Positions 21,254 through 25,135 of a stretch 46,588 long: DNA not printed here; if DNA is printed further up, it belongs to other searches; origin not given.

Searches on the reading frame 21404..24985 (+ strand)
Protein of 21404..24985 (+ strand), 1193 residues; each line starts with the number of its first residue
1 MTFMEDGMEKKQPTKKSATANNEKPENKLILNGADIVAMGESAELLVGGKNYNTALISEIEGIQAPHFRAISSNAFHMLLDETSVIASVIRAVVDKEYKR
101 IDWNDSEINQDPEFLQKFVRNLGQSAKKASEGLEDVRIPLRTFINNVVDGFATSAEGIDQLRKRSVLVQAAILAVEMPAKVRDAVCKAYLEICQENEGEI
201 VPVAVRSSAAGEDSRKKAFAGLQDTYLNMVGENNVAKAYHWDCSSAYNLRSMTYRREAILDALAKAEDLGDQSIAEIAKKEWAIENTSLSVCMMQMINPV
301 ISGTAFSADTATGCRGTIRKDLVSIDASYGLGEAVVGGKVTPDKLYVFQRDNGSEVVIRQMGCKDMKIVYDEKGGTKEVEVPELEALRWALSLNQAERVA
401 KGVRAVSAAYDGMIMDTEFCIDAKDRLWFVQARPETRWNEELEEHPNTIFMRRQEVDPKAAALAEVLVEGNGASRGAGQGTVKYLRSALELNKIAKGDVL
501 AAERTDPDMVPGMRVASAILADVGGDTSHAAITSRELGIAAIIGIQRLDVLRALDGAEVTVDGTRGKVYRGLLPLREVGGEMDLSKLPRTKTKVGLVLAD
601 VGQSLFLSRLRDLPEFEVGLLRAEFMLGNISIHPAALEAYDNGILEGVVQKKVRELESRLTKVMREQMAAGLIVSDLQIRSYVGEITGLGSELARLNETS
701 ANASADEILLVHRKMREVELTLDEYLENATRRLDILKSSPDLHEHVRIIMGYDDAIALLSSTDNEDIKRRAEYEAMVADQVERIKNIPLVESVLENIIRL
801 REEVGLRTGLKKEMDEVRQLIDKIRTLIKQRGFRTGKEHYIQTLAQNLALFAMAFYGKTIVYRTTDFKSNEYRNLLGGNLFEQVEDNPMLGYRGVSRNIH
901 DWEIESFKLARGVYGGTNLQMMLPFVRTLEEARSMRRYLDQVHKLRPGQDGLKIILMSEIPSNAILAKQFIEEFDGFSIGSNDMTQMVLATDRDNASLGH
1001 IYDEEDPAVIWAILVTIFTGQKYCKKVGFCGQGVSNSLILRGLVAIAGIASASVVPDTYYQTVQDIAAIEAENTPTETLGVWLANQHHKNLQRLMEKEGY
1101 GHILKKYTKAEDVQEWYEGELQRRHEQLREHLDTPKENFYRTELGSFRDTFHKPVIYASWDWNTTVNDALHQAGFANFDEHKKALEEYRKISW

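Call 96: search_protein_families(library=ncbifam, proteins=[window:21404-24985:+], max_evalue=0.00001)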
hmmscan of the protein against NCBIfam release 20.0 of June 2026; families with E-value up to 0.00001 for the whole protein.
window:21404-24985:+ (1193 aa): 26 families (the best 25 are shown)
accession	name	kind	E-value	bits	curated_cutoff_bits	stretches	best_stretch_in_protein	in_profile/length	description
NF005057.0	PRK06464.1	equivalog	8.8e-173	576.4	598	2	46-659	20-549/798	phosphoenolpyruvate synthase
TIGR01418.1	PEP_synth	equivalog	2.6e-164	548.6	739.75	2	153-655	68-537/784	pyruvate, water dikinase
NF004877.0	PRK06241.1-2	subfamily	1.7e-47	162.3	866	2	154-436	69-313/869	phosphoenolpyruvate synthase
NF004878.0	PRK06241.1-3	subfamily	1e-46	159.6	945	2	155-436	69-312/891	phosphoenolpyruvate synthase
NF004881.0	PRK06241.2-2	equivalog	1.9e-45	155.5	883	2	168-437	80-312/898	phosphoenolpyruvate synthase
NF041857.1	RIF_Ptrans_rph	equivalog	7.1e-45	153.7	999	2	154-436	67-311/864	rifamycin-inactivating phosphotransferase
NF052631.1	prodigiosin_PigC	equivalog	4.3e-39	134.1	1300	2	163-441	60-303/883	prodigiosin ligase PigC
NF004879.0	PRK06241.1-4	equivalog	1.1e-38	133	976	2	155-437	70-314/868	phosphoenolpyruvate synthase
TIGR01417.1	PTS_I_fam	equivalog_domain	2.2e-33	115.6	341.7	1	883-1072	347-542/565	phosphoenolpyruvate--protein phosphotransferase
NF004883.0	PRK06241.2-4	equivalog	2.5e-33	115.3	1063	2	142-440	68-332/928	phosphoenolpyruvate synthase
NF052632.1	undecylprod_RedH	equivalog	1.5e-30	105.9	1350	2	163-455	61-312/880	undecylprodigiosin ligase RedH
NF000283.1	RPH_KJ151292.1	equivalog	1.9e-30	105.8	1700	2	166-437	82-315/865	rifamycin-inactivating phosphotransferase Rph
NF008283.0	PRK11061.1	equivalog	3.7e-27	94.9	583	1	772-1104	404-744/748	phosphoenolpyruvate--protein phosphotransferase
TIGR01828.1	pyru_phos_dikin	equivalog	1.7e-26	92.5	843.45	2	461-586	381-518/865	pyruvate, phosphate dikinase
NF004880.0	PRK06241.2-1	equivalog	2.5e-25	88.6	972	2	141-257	48-160/837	phosphoenolpyruvate synthase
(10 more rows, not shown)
